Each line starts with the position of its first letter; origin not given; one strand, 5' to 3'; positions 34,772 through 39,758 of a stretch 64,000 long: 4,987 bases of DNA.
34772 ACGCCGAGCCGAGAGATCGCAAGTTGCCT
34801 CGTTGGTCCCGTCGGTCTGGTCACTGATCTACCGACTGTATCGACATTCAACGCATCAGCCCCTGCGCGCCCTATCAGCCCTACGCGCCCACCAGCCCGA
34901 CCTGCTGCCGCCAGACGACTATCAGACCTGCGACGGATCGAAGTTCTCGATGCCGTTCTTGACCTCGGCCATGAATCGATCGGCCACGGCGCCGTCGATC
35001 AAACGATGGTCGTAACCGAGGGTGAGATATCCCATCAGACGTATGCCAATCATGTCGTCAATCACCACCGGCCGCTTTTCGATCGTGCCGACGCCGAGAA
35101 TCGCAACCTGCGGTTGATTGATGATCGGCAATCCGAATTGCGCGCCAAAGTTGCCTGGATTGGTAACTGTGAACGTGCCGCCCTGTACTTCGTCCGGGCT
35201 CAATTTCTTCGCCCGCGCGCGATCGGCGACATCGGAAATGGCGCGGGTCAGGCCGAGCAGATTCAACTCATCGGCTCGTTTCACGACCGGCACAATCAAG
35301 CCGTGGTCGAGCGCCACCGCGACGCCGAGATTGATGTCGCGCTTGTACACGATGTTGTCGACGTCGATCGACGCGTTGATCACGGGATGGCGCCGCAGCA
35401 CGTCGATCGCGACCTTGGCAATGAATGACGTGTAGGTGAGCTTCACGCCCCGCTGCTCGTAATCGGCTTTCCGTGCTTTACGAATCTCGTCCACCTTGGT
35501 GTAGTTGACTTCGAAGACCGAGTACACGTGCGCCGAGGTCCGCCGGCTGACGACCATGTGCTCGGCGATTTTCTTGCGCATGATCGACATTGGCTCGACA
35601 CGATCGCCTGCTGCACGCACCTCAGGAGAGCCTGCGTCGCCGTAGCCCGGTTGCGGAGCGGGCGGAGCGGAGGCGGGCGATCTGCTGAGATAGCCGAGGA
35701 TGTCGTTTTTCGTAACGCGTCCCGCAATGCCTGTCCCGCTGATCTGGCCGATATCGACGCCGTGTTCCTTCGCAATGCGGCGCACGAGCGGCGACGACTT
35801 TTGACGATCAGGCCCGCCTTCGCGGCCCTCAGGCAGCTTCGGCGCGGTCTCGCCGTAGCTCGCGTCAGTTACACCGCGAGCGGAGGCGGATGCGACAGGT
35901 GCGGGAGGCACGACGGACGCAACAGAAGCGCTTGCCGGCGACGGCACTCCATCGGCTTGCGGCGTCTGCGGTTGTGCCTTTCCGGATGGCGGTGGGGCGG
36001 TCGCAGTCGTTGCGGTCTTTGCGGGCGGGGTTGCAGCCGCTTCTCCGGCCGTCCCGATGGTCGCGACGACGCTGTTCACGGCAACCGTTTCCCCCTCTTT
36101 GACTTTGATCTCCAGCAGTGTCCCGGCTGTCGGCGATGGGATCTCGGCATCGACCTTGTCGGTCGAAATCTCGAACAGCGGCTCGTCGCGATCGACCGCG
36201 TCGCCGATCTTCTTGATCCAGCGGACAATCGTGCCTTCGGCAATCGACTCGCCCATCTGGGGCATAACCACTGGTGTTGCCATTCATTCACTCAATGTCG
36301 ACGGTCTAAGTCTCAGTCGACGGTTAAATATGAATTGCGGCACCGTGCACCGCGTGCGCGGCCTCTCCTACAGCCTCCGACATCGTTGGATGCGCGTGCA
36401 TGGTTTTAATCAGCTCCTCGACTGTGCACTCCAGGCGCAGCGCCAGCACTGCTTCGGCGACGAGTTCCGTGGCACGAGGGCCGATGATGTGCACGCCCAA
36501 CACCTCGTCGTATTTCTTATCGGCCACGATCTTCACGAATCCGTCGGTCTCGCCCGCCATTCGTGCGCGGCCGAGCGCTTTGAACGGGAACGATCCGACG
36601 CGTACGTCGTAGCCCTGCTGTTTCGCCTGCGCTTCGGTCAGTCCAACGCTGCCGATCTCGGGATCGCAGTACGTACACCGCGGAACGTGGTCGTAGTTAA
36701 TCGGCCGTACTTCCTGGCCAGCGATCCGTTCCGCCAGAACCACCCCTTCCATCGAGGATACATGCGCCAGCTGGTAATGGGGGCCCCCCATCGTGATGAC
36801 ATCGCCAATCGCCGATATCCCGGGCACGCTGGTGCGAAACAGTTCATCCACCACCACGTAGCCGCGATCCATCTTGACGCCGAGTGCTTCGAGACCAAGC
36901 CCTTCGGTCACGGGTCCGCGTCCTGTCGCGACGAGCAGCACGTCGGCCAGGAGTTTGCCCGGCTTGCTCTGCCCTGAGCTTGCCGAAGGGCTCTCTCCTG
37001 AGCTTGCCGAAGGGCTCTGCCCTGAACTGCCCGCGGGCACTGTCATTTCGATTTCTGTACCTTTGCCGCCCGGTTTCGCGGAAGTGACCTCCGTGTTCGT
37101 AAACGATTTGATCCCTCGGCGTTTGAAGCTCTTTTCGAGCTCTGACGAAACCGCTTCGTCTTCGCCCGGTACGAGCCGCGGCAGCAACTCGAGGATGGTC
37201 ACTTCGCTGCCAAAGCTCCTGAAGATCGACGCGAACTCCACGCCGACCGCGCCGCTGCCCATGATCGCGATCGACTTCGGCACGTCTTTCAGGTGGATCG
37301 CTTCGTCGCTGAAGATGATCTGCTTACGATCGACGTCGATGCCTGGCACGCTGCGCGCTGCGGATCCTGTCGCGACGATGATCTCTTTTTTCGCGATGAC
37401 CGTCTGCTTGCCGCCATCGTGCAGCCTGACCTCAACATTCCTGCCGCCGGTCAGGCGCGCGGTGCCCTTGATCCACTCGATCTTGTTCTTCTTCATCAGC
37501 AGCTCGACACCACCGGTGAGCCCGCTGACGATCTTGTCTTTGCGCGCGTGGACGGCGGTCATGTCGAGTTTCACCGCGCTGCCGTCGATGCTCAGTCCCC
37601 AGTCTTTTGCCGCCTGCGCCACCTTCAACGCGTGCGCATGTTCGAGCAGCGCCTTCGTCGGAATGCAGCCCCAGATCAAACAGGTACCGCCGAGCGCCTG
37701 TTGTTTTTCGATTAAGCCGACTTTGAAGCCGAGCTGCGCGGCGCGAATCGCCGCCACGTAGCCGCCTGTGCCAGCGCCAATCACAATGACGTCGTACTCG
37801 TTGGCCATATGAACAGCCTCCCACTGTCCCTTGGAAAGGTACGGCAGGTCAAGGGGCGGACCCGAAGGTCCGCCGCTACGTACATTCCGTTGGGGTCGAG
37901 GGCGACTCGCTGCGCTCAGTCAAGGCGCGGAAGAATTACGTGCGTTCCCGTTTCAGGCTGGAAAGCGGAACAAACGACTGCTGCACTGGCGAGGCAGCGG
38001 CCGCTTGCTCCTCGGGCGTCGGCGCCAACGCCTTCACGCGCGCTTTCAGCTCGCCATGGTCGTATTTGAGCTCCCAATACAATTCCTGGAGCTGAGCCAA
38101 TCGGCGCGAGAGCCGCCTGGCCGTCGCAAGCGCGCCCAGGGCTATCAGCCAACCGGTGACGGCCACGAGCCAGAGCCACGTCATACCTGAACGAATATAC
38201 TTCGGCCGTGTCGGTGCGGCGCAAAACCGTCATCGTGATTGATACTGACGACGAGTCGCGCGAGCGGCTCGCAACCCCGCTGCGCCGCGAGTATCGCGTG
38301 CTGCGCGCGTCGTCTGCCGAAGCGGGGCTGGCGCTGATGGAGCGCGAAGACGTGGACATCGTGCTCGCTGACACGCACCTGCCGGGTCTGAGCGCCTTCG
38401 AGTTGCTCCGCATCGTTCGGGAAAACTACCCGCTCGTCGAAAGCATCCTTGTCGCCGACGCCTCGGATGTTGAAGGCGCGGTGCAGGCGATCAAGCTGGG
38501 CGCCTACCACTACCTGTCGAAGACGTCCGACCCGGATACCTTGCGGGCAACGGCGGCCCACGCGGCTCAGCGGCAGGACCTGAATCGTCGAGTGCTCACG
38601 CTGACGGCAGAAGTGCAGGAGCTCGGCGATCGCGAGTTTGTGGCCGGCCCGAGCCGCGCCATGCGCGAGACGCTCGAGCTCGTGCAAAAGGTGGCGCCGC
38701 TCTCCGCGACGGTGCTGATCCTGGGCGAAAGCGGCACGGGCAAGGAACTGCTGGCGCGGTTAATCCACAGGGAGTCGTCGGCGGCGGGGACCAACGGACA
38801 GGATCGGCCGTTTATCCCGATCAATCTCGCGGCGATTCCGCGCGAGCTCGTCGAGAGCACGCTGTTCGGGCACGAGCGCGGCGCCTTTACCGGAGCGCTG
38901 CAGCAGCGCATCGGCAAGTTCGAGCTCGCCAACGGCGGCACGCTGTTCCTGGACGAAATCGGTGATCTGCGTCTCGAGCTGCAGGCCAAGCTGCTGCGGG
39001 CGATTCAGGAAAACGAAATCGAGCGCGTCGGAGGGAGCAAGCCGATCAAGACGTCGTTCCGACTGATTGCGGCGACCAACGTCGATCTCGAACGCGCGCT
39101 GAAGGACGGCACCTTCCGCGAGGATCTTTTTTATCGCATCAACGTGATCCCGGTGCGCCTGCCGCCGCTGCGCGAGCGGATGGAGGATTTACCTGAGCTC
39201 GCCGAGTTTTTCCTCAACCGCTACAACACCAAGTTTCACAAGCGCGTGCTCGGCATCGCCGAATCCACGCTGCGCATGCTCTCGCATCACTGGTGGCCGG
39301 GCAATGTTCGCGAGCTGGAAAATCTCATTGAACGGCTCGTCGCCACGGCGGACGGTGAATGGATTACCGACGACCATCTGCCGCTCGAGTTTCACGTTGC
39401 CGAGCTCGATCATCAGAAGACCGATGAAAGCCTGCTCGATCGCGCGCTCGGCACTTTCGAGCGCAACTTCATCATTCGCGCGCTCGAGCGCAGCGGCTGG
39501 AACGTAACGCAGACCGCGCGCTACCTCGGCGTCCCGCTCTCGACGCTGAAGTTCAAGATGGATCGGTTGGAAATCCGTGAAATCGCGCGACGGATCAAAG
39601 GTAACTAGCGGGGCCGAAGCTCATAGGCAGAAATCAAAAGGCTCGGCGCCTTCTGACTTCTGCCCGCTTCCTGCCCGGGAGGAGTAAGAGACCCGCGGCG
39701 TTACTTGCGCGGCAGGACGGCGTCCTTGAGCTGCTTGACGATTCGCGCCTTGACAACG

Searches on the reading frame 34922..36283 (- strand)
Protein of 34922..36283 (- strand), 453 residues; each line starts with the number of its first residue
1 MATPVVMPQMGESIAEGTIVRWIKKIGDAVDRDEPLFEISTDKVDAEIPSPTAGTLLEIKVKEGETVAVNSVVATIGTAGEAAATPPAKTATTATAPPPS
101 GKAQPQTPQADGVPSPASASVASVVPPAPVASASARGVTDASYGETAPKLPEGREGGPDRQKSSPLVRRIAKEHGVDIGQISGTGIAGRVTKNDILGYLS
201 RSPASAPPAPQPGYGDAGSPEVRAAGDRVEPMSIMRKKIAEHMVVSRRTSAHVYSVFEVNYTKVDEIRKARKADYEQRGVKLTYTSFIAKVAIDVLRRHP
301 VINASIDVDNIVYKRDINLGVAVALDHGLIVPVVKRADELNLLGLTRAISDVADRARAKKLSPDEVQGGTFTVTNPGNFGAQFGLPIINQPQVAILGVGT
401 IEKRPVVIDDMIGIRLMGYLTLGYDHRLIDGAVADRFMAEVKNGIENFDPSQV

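Call 12: search_protein_families(library=pfam, proteins=[window:34922-36283:-], max_evalue=0.001)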
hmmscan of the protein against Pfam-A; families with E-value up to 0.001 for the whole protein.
window:34922-36283:- (453 aa): 3 families
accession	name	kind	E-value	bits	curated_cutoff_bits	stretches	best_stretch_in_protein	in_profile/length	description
PF00198.28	2-oxoacid_dh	-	3.5e-79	265.9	23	1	227-448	4-227/232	2-oxoacid dehydrogenases acyltransferase (catalytic domain)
PF00364.28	Biotin_lipoyl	-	4.9e-20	71.6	22.1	1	5-76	3-73/73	Biotin-requiring enzyme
PF02817.22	E3_binding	-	1.8e-14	54.1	23.7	1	163-196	3-36/36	e3 binding domain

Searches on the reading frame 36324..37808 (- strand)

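Call 12: search_protein_families(library=pfam, proteins=[window:36324-37808:-], max_evalue=0.001)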
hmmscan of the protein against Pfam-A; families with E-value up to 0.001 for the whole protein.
window:36324-37808:- (494 aa): 12 families
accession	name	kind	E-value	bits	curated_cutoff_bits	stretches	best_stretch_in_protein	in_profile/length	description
PF07992.20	Pyr_redox_2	-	3.7e-67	227.2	26.1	1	5-355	1-291/291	Pyridine nucleotide-disulphide oxidoreductase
PF02852.28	Pyr_redox_dim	-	6.2e-43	145.9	25.3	1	375-484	1-110/110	Pyridine nucleotide-disulphide oxidoreductase, dimerisation domain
PF00070.33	Pyr_redox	-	1.2e-20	74.2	22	1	180-255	2-79/82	Pyridine nucleotide-disulphide oxidoreductase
PF12831.13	FAD_oxidored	-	3.3e-09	37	27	1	6-43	1-38/416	FAD dependent oxidoreductase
PF00890.30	FAD_binding_2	-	2e-07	31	20.4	1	6-42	1-37/414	FAD binding domain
PF01134.28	GIDA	-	3.9e-07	29.9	22.1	1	6-154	1-155/391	Glucose inhibited division protein A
PF13450.12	NAD_binding_8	-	8.8e-07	29.6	21.9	1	9-43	1-35/68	NAD(P)-binding Rossmann-like domain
PF01266.30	DAO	-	9.8e-07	29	27.9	0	6-42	1-38/353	FAD dependent oxidoreductase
PF03486.20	HI0933_like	-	3.1e-06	27.3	50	1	6-45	2-41/244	HI0933-like protein Rossmann domain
PF01262.27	AlaDh_PNT_C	-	8.8e-06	25.7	23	0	6-37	30-61/214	Alanine dehydrogenase/PNT, C-terminal domain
PF02737.24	3HCDH_N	-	1.2e-05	25.7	22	0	180-235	2-57/180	3-hydroxyacyl-CoA dehydrogenase, NAD binding domain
PF01946.23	Thi4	-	3.8e-05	23.5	26.2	1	4-48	17-62/235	Thi4 family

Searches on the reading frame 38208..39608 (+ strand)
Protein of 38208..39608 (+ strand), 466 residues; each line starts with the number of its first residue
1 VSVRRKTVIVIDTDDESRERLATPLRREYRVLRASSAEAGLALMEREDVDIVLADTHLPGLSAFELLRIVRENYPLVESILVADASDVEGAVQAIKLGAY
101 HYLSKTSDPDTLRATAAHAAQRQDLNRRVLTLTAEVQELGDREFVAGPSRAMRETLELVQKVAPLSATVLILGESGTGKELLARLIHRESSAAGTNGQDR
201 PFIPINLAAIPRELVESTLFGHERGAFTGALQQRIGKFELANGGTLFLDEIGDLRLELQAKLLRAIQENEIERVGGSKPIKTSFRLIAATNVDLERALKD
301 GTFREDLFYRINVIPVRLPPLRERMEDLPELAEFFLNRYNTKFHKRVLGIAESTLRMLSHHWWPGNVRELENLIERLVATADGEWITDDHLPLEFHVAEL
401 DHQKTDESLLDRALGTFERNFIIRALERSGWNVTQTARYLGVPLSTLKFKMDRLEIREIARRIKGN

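Call 12: search_protein_families(library=pfam, proteins=[window:38208-39608:+], max_evalue=0.001)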
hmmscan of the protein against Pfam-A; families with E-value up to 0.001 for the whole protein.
window:38208-39608:+ (466 aa): 8 families
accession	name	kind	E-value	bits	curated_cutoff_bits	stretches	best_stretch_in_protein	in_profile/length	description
PF00158.32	Sigma54_activat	-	1.4e-66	223.7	20.2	1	147-316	3-167/168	Sigma-54 interaction domain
PF25601.1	AAA_lid_14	-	3e-25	88.3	27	1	322-404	1-83/87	AAA+ ATPase lid domain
PF14532.12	Sigma54_activ_2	-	8.7e-17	62.1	25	1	148-321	3-138/138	Sigma-54 interaction domain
PF00072.30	Response_reg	-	2.6e-16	60.2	30.2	1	8-115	1-109/111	Response regulator receiver domain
PF02954.25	HTH_8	-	6.2e-11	42.3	22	1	415-453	3-41/42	Bacterial regulatory protein, Fis family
PF07728.20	AAA_5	-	3.4e-07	30.8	22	1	169-292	2-123/139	AAA domain (dynein-related subfamily)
PF00004.35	AAA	-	0.00011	23.1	21.2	1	169-292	1-110/131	ATPase family associated with various cellular activities (AAA)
PF01078.27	Mg_chelatase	-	0.00024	21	20.3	0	229-291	93-157/207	Magnesium chelatase, subunit ChlI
